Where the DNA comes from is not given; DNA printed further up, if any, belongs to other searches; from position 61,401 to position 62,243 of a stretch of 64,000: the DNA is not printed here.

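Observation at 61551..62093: Signal-peptide protein of unknown family with a strong ribosome-binding site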

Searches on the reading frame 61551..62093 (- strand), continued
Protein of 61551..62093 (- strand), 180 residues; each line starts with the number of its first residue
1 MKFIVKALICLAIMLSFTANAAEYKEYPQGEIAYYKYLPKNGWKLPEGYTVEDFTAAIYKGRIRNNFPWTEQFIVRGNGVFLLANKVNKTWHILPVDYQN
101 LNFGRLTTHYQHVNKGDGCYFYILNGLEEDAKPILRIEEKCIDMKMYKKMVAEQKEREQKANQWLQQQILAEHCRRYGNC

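Call 40: predict_structure(alignment_id=A3)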
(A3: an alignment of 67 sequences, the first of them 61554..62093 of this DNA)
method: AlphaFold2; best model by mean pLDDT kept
length: 180 residues; sequences in the alignment: 67
mean_pLDDT: 80.5   pTM: 0.68
mean pLDDT of the five models: 80.5, 79.5, 79.0, 78.0, 77.4
residues with pLDDT >= 90: 71; 70-90: 72; 50-70: 12; < 50: 25
segments of 3 or more residues with pLDDT < 50: 1-23
pLDDT, mean of each block of 10 residues (from residue 1): 41 37 48 68 89 86 89 92 94 90 91 91 90 94 87 84 90 87
secondary structure, 60 per line:
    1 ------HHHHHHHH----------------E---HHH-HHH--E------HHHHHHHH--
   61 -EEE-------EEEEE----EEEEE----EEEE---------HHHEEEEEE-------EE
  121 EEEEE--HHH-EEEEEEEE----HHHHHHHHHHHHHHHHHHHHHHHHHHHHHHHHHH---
elements in order: H7-14 H51-58 E62-64 E72-76 E81-85 E90-93 E106-111 E119-125 E132-139 H144-177

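Call 49: fold_search(model_id=the predicted structure, library=afdb50)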
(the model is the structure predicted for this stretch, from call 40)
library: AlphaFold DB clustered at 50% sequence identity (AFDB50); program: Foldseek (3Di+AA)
matches with E <= 10: 882; with E <= 0.001: 12
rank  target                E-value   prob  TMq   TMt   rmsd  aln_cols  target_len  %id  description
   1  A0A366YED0            2.6e-26  1.00  0.85  0.85   6.1       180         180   87  Uncharacterized protein [Escherichia coli]
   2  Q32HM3                2.8e-22  1.00  0.73  0.84   3.8       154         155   87  Periplasmic protein [Shigella dysenteriae serotype 1 (strain Sd197)]
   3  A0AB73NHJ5            6.7e-11  1.00  0.58  0.49  12.1       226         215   24  Lipoprotein [Yersinia kristensenii]
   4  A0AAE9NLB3            7.1e-11  1.00  0.71  0.68   7.0       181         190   30  Uncharacterized protein [Pectobacterium polonicum]
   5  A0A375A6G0            9.0e-11  1.00  0.74  0.72   8.0       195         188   28  Uncharacterized protein [Dickeya aquatica]
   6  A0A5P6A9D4            1.1e-10  1.00  0.75  0.73   4.5       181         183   28  Uncharacterized protein [Raoultella planticola]
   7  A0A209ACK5            1.3e-10  1.00  0.56  0.54  18.2       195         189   28  Uncharacterized protein [Yersinia intermedia]
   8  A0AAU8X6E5            2.6e-09  1.00  0.57  0.53   8.8       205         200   23  Uncharacterized protein
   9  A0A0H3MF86            5.6e-09  1.00  0.39  0.53   6.4       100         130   60  Uncharacterized protein [Escherichia coli O7:K1 (strain IAI39 / ExPEC)]
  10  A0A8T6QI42            2.4e-08  1.00  0.59  0.66   9.4       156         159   25  Uncharacterized protein (Fragment) [Escherichia coli]
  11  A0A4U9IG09            2.5e-06  1.00  0.50  0.63   8.5       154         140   23  Uncharacterized protein [Leclercia adecarboxylata]
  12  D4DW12                6.9e-05  1.00  0.48  0.60   3.2       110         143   30  Uncharacterized protein (Fragment) [Serratia odorifera DSM 4582]
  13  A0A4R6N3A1            3.7e-02  0.75  0.21  0.24  17.4       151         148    9  NlpB/DapX lipoprotein [Roseateles asaccharophilus]
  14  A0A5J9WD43            7.9e-02  0.80  0.25  0.11  15.1       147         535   14  F-box domain-containing protein (Fragment) [Eragrostis curvula]
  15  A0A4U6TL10            8.4e-02  0.75  0.23  0.14  13.6       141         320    6  F-box associated domain-containing protein [Setaria viridis]
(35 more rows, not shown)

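Call 51: find_related_loci(query=A3, collection=genome_contigs, flank=7000)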
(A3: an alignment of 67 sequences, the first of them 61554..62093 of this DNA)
Query A3 (180 aa) in genome_contigs; peptide patterns used: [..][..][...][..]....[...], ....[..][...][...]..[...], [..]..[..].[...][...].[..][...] (x = any residue, [..] = any of these).
128 stretches matched a pattern; 24 encode a relative of the query (tblastn E <= 1e-3); 23 distinct loci.
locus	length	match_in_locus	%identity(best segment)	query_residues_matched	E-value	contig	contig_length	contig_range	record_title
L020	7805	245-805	32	6-180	1e-28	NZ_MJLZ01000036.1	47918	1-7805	Brenneria alni strain NCPPB 3934 BA_contig000036, whole genome shotgun sequence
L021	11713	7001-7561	32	6-180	1e-27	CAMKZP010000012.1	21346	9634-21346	MAG: uncultured Enterobacter sp. isolate SRR10810004_bin.5_metawrap_v1.3.0_MAG genome assembly, contig: ERZ12407369_148,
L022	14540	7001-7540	32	11-180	2e-27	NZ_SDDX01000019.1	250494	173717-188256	Lelliottia nimipressuralis strain CCUG 25894 CCUG25894T_0000019, whole genome shotgun sequence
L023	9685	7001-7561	32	6-180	1e-27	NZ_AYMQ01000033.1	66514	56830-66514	Serratia sp. H1w Contig33, whole genome shotgun sequence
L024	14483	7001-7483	35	30-180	2e-27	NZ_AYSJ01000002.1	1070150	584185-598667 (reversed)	Photorhabdus khanii NC19 PTE_gnl_UNH_Scaf_2.2, whole genome shotgun sequence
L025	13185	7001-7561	32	6-180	1e-27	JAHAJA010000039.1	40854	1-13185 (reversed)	MAG: Clostridiales bacterium isolate L3_098_000G1_dasL3_098_000G1_metabat.metabat.68 L3_098_000G1_scaffold_755, whole ge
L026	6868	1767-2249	32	30-180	4e-27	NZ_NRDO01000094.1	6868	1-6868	Citrobacter sp. NCU1 contig_94, whole genome shotgun sequence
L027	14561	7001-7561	32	6-180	5e-27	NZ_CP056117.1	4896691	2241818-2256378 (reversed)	Enterobacter cloacae strain DSM 26481 chromosome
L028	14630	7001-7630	27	1-180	5e-26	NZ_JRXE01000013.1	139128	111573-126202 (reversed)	Winslowiella iniecta strain B120 contig000013, whole genome shotgun sequence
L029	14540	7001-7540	29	11-180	5e-26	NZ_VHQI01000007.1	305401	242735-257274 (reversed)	Mixta tenebrionis strain BIT-26 Scaffold7, whole genome shotgun sequence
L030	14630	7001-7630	27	1-180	6e-26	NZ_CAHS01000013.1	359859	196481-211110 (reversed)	Erwinia piriflorinigrans CFBP 5888, whole genome shotgun sequence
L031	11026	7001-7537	30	30-180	1e-25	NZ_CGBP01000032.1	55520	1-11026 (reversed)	Yersinia similis strain Y228, whole genome shotgun sequence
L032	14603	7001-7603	29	5-180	7e-25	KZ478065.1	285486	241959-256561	Enterobacterales bacterium CwR94 genomic scaffold scf_19201_7, whole genome shotgun sequence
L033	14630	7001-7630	28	1-180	9e-25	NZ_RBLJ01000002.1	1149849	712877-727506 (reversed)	Photorhabdus asymbiotica strain DSM 15149 Ga0236268_12, whole genome shotgun sequence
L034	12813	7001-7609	27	4-180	9e-25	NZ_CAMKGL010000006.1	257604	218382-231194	Serratia quinivorans isolate 6bc90734-a76c-11e8-a962-3c4a9275d6c8 ERS2677028SCcontig000006, whole genome shotgun sequenc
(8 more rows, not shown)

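Call 60: list_cluster_members(proteins=[window:61554-62093:-, P0002, P0037, P0091])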
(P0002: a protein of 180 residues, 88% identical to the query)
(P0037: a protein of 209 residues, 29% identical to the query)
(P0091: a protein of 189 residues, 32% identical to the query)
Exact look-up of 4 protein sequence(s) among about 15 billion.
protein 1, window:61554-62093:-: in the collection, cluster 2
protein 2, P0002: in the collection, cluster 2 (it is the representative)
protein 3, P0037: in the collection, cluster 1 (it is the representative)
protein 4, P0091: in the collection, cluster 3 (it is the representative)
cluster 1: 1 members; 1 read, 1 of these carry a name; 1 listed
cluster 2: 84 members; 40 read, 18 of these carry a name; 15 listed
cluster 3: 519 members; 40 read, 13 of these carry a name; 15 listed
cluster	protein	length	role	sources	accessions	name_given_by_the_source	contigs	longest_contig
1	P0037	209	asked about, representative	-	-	TPA: hypothetical protein ACJ2PE_001936 [Klebsiella pneumoniae] | Uncharacterized protein n=2 Tax=Klebsiella pneumoniae TaxID=573 RepID=A0A483NGB1_KLEPN | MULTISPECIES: hypothetical protein [Klebsiella]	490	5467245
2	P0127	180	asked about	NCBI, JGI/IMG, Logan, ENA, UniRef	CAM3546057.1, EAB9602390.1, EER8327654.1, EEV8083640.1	hypothetical protein AB8L21_004622 [Escherichia coli] | hypothetical protein | hypothetical protein n=1 Tax=Enterobacteriaceae TaxID=543 RepID=UPI0001B534A1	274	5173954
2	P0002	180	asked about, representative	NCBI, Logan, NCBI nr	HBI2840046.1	TPA: hypothetical protein KZS56_004896 [Escherichia coli] | hypothetical protein [Escherichia coli]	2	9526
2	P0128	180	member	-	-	hypothetical protein VEE72_38420 [Escherichia coli] | hypothetical protein | Uncharacterized protein n=1 Tax=Escherichia coli TaxID=562 RepID=A0A366YED0_ECOLX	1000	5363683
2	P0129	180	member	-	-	TPA: hypothetical protein SI588_003448 [Escherichia coli] | hypothetical protein n=1 Tax=Escherichia coli TaxID=562 RepID=UPI00053B367D | hypothetical protein [Escherichia coli]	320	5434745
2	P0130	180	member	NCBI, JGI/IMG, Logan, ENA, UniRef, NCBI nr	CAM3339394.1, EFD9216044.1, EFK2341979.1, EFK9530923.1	TPA: hypothetical protein PJF96_002411 [Escherichia coli] | hypothetical protein | hypothetical protein n=1 Tax=Escherichia TaxID=561 RepID=UPI0002A2F5D6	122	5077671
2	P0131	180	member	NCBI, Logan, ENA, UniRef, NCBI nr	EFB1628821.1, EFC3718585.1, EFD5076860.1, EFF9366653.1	hypothetical protein K3Q42_004569 [Escherichia coli] | hypothetical protein n=1 Tax=Escherichia coli TaxID=562 RepID=UPI0002C9F602 | hypothetical protein [Escherichia coli]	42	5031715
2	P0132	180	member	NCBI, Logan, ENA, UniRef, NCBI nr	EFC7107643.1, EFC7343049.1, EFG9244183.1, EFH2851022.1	hypothetical protein NLH55_004633 [Escherichia coli] | hypothetical protein n=1 Tax=Escherichia coli TaxID=562 RepID=UPI001794DFA7 | hypothetical protein [Escherichia coli]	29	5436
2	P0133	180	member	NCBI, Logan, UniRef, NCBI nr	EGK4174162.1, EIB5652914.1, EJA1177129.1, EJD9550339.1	hypothetical protein ACQU6J_002386 [Escherichia coli] | hypothetical protein n=1 Tax=Escherichia coli TaxID=562 RepID=UPI000BE7B55B | hypothetical protein [Escherichia coli]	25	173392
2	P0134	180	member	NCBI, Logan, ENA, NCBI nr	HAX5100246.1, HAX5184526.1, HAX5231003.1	TPA: hypothetical protein JZG64_002188 [Escherichia coli] | hypothetical protein [Escherichia coli]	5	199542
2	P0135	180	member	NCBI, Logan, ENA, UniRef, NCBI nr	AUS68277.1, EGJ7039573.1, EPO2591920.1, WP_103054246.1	hypothetical protein CXP54_23550 [Escherichia albertii] | hypothetical protein n=1 Tax=Enterobacteriaceae TaxID=543 RepID=UPI000C9F089E | hypothetical protein [Escherichia albertii]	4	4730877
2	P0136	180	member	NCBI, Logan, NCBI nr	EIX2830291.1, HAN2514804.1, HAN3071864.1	hypothetical protein MJW53_000451 [Escherichia coli] | hypothetical protein [Escherichia coli]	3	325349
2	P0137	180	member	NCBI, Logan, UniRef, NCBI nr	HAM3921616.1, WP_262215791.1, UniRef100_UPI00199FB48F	hypothetical protein [Escherichia coli] | hypothetical protein n=1 Tax=Escherichia coli TaxID=562 RepID=UPI00199FB48F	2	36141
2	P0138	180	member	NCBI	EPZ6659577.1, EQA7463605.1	hypothetical protein ACXR01_002431 [Escherichia coli]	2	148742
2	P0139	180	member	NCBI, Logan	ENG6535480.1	hypothetical protein ABU515_004114 [Escherichia coli]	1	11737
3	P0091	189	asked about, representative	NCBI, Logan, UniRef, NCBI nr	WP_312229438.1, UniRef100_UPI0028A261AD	hypothetical protein [Pseudescherichia sp.] | hypothetical protein n=1 Tax=Pseudescherichia sp. TaxID=2055881 RepID=UPI0028A261AD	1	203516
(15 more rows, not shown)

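Call 74: search_dna_similar(query=P0037, collection=plasmids, mode=protein, max_rows=12)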
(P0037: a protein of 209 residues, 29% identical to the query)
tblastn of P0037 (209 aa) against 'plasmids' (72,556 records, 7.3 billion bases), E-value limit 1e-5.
Records with a match: 1; places in all: 1; records where one place covers at least 80% of the query: 1.
Best place of each record, by identity: <60% 1.
By first word of the organism name: Enterobacter 1.
By predicted mobility (MOB-suite, as given by PLSDB): non-mobilizable 1.
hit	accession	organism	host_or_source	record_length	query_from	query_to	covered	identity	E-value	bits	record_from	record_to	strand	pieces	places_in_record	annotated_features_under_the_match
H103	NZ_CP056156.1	Enterobacter hormaechei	culture,Wastewater influent sample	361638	1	209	100%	54.0%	5e-68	232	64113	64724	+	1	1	hypothetical protein | DeoR family transcriptional regulator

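Call 75: search_dna_similar(query=P0037, collection=phages, mode=protein, max_rows=12)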
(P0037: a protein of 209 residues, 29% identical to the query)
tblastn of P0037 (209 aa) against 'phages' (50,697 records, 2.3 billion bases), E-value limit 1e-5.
No match.

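Call 82: find_homologous_proteins(query=A3, max_evalue=0.001)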
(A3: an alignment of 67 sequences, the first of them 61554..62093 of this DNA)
Query A3 (67 sequences) (180 aa, profile of the alignment): 35 proteins with E <= 0.001 among 1772 candidates.
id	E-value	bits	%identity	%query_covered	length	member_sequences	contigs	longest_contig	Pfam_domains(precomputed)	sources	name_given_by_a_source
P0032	1.3e-97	343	30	96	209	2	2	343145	-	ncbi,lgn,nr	ncbi:TPA: hypothetical protein I4G64_02330 [Enterobacter cloacae]|nr:hypothetical protein [Enterobac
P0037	8.0e-97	341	29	96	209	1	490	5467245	-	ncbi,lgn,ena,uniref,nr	ncbi:TPA: hypothetical protein ACJ2PE_001936 [Klebsiella pneumoniae]|uniref:Uncharacterized protein 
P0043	9.1e-97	340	29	96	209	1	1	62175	-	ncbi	ncbi:hypothetical protein PO448_24585 [Klebsiella pneumoniae]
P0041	1.4e-96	340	28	96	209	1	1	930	-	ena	-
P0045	2.4e-96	339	29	96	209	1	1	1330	-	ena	-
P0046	5.5e-96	338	28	96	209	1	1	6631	-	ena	-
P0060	1.5e-95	337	28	100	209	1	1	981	-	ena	-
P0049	3.8e-95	335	29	96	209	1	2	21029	-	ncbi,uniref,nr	ncbi:hypothetical protein LZ655_20625 [Klebsiella pneumoniae]|uniref:hypothetical protein n=1 Tax=Kl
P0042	6.6e-95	334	27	98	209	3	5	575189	-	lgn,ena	-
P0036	1.0e-84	301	27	98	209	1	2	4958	-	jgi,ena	-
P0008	9.2e-84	298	28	100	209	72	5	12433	-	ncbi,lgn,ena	-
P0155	1.5e-82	294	28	99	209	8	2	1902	-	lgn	-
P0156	2.5e-82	293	29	99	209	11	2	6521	-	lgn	-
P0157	4.4e-82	293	27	98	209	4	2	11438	-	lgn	-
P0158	2.3e-80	287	28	99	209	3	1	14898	-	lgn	-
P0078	5.2e-70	253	28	78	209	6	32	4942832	-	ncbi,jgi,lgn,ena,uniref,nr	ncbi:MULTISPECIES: hypothetical protein [Aeromonas]|uniref:Uncharacterized protein n=1 Tax=Aeromonas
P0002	2.2e-51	192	88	100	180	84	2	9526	-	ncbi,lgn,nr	ncbi:TPA: hypothetical protein KZS56_004896 [Escherichia coli]|nr:hypothetical protein [Escherichia 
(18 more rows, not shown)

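Call 89: predict_structure(alignment_id=A5)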
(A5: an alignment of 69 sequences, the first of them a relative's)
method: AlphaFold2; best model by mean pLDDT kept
length: 188 residues; sequences in the alignment: 69
mean_pLDDT: 84.1   pTM: 0.74
mean pLDDT of the five models: 84.1, 83.0, 81.7, 81.1, 80.1
residues with pLDDT >= 90: 110; 70-90: 54; 50-70: 1; < 50: 23
segments of 3 or more residues with pLDDT < 50: 1-23
pLDDT, mean of each block of 10 residues (from residue 1): 39 36 69 94 95 95 93 92 97 95 92 84 93 93 92 87 81 87 84
secondary structure, 60 per line:
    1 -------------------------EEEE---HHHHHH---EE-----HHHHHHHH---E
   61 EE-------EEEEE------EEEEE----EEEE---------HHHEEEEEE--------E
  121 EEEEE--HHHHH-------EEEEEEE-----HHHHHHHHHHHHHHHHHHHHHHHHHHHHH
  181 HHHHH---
elements in order: E26-29 H33-38 H49-56 E60-62 E70-74 E81-85 E90-93 E106-111 E120-125 H128-132 E140-146 H152-185
